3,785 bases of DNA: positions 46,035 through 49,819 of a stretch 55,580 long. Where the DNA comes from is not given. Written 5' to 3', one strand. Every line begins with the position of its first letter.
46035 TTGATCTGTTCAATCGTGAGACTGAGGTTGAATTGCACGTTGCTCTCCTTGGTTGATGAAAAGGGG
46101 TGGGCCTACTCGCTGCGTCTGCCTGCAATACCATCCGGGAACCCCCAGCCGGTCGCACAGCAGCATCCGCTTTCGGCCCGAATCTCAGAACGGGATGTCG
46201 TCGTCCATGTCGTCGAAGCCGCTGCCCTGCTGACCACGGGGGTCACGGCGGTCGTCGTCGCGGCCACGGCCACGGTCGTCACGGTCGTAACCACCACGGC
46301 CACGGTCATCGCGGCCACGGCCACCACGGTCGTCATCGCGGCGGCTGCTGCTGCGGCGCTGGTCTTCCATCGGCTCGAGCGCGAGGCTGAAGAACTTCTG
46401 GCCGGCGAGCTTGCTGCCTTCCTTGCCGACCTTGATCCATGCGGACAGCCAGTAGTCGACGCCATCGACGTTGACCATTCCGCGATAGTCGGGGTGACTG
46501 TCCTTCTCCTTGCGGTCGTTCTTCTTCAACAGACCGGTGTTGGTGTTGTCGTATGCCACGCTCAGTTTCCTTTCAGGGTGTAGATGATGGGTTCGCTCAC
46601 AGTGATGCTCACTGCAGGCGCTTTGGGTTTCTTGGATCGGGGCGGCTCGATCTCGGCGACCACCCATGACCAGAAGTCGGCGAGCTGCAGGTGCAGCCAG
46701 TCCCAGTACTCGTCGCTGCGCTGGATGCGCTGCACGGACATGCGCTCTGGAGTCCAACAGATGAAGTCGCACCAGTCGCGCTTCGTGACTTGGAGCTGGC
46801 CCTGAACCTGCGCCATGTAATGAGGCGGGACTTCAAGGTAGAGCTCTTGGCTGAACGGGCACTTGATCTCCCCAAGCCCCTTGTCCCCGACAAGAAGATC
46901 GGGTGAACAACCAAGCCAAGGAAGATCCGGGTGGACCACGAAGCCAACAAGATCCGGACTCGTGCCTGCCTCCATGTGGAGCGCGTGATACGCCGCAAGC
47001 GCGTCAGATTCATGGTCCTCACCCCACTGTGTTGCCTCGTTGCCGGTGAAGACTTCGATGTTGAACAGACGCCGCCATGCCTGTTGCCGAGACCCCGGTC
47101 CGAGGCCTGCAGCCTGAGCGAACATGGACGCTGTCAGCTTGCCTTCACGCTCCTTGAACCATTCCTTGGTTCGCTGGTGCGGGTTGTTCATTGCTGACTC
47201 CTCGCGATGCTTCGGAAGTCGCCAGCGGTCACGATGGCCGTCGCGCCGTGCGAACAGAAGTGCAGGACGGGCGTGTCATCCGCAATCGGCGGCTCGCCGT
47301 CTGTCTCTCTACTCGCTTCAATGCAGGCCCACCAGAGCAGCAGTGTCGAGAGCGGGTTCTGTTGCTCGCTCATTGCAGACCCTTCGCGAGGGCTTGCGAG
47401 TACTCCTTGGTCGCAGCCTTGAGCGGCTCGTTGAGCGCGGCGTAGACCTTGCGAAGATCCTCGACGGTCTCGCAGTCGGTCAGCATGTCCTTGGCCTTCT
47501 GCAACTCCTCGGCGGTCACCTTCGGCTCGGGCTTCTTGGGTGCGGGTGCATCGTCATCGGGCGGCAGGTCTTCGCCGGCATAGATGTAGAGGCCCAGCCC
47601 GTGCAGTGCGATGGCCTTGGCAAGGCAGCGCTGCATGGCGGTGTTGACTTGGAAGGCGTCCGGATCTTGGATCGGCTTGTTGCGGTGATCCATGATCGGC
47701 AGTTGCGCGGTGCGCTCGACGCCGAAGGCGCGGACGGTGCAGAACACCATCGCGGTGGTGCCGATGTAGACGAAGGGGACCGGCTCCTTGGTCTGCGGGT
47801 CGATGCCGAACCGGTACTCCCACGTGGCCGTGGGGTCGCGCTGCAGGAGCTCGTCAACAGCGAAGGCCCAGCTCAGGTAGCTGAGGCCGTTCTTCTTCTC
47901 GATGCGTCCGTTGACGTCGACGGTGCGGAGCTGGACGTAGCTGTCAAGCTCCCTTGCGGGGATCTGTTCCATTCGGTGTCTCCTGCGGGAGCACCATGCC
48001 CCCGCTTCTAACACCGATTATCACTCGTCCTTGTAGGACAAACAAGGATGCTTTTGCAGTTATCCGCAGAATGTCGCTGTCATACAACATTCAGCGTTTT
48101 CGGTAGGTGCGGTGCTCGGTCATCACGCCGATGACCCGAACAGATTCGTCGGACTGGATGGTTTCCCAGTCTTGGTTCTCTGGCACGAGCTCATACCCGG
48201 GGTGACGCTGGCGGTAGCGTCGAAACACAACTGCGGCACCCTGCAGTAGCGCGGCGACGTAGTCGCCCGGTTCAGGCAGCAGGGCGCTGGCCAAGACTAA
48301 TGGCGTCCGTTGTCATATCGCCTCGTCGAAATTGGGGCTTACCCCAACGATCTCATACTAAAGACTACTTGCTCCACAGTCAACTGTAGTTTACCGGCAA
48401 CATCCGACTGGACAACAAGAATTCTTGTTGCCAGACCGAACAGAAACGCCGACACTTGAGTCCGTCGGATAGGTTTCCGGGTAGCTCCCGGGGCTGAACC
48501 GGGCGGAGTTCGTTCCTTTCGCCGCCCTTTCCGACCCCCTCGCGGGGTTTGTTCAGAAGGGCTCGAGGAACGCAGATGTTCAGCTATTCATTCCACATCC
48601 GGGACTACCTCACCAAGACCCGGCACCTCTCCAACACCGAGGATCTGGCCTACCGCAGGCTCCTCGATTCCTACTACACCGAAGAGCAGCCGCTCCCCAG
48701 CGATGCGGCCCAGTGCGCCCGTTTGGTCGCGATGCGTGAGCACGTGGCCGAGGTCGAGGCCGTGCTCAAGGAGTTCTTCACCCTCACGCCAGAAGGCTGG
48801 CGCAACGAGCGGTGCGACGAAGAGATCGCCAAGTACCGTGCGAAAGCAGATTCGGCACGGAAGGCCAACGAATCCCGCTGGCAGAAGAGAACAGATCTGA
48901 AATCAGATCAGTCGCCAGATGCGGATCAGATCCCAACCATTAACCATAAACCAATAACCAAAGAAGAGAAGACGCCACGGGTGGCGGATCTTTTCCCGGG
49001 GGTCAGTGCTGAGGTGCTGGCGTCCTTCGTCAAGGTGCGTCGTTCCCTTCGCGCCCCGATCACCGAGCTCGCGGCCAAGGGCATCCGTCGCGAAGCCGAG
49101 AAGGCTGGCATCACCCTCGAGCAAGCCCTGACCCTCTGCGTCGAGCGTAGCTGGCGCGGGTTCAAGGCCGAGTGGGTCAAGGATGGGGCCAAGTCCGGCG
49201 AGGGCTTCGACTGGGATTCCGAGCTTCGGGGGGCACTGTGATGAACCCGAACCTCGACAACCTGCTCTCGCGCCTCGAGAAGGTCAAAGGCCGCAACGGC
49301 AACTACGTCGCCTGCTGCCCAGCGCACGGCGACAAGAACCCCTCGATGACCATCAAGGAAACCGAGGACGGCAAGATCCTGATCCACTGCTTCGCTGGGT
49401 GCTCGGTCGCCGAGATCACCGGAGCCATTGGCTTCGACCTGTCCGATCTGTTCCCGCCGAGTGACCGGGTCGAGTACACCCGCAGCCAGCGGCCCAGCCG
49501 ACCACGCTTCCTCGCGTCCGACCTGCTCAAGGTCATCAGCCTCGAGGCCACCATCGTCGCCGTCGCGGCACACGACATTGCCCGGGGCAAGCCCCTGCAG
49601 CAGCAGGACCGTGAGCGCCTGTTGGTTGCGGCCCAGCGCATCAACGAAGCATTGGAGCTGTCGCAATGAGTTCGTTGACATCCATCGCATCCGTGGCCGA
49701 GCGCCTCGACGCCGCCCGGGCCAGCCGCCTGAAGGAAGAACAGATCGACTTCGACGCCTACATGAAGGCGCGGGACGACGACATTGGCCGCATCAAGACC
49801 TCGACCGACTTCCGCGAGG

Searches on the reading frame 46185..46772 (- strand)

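Call 48: search_protein_families(library=phrogs, proteins=[window:46185-46772:-], max_evalue=0.001)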
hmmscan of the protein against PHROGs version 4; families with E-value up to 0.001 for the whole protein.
window:46185-46772:- (195 aa): 2 families
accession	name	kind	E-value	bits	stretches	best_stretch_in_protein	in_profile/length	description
phrog_7364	-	DNA, RNA and nucleotide metabolism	2e-16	62.1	1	73-146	3-72/158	single strand DNA binding protein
phrog_18154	-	DNA, RNA and nucleotide metabolism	3.4e-15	57.7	1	74-195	2-105/105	single strand DNA binding protein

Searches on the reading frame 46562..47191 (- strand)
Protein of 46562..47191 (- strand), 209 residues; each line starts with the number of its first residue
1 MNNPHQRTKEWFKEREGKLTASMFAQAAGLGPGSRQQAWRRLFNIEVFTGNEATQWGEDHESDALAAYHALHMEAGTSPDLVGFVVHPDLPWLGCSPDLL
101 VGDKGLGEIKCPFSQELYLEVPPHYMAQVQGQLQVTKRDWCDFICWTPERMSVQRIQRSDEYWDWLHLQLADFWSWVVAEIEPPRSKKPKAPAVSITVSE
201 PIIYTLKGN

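Call 48: search_protein_families(library=phrogs, proteins=[window:46562-47191:-], max_evalue=0.001)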
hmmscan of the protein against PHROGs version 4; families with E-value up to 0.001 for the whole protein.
window:46562-47191:- (209 aa): 3 families
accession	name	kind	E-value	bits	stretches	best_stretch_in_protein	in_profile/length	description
phrog_434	-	DNA, RNA and nucleotide metabolism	2.4e-27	97.1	1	4-187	53-246/372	RecE-like recombination exonuclease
phrog_149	-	DNA, RNA and nucleotide metabolism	1.6e-20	74.1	1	3-177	596-793/1242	exonuclease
phrog_19855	-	head and packaging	0.00031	19.4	1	6-159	464-619/1257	virion structural protein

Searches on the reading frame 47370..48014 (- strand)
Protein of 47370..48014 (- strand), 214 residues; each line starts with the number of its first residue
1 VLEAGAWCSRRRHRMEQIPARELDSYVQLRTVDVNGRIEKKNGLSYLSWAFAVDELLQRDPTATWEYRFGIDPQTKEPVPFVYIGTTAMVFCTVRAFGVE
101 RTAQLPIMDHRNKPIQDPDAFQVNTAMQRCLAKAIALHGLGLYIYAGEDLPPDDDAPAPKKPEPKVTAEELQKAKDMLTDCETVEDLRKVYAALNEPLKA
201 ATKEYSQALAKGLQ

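Call 48: search_protein_families(library=phrogs, proteins=[window:47370-48014:-], max_evalue=0.001)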
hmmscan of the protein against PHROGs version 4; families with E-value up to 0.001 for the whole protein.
window:47370-48014:- (214 aa): 2 families
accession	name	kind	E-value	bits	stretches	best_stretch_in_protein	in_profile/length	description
phrog_659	-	DNA, RNA and nucleotide metabolism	5.6e-47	161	1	24-176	5-165/205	Sak-like ssDNA annealing protein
phrog_8492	-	DNA, RNA and nucleotide metabolism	6.4e-45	154.8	1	17-181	14-189/269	Sak-like ssDNA annealing protein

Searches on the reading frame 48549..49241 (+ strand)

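Call 48: search_protein_families(library=phrogs, proteins=[window:48549-49241:+], max_evalue=0.001)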
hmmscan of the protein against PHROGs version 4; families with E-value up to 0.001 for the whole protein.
window:48549-49241:+ (230 aa): 9 families
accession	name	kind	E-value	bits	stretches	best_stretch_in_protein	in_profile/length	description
phrog_6451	-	DNA, RNA and nucleotide metabolism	1.2e-37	131.2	2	10-122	1-114/272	primosomal protein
phrog_21472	-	unknown function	1.9e-36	127.2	1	11-120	5-114/299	-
phrog_9327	-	DNA, RNA and nucleotide metabolism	5.8e-32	112.4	1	9-132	3-133/276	primosomal protein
phrog_12767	-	unknown function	2.6e-31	110.3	1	10-118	1-111/324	-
phrog_3992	-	DNA, RNA and nucleotide metabolism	4e-29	103.2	1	13-141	8-133/345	primosomal protein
phrog_4118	-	DNA, RNA and nucleotide metabolism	1.4e-22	81.5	1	10-127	1-120/315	primosomal protein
phrog_6950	-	unknown function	4.2e-21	76.5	1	10-108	1-102/415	-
phrog_678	-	DNA, RNA and nucleotide metabolism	3.8e-19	70.5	1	110-214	183-288/346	replication initiation O-like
phrog_12556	-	DNA, RNA and nucleotide metabolism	1.8e-06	28.7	1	151-213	241-305/347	replication initiation protein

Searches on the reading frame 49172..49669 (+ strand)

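Call 48: search_protein_families(library=phrogs, proteins=[window:49172-49669:+], max_evalue=0.001)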
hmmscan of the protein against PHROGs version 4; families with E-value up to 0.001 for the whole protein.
window:49172-49669:+ (165 aa): 5 families
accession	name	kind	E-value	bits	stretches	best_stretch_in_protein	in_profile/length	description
phrog_6088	-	DNA, RNA and nucleotide metabolism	2.3e-14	53.8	1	28-98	4-75/772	DNA primase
phrog_47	-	DNA, RNA and nucleotide metabolism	1e-08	35.2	1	23-79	20-84/947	DNA primase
phrog_6444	-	DNA, RNA and nucleotide metabolism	6.2e-07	29.6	1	36-77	27-64/577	DNA primase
phrog_11992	-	unknown function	0.00036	21.8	1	42-75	25-53/177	-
phrog_18097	-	DNA, RNA and nucleotide metabolism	0.00045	20.8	1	33-79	21-63/199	DNA primase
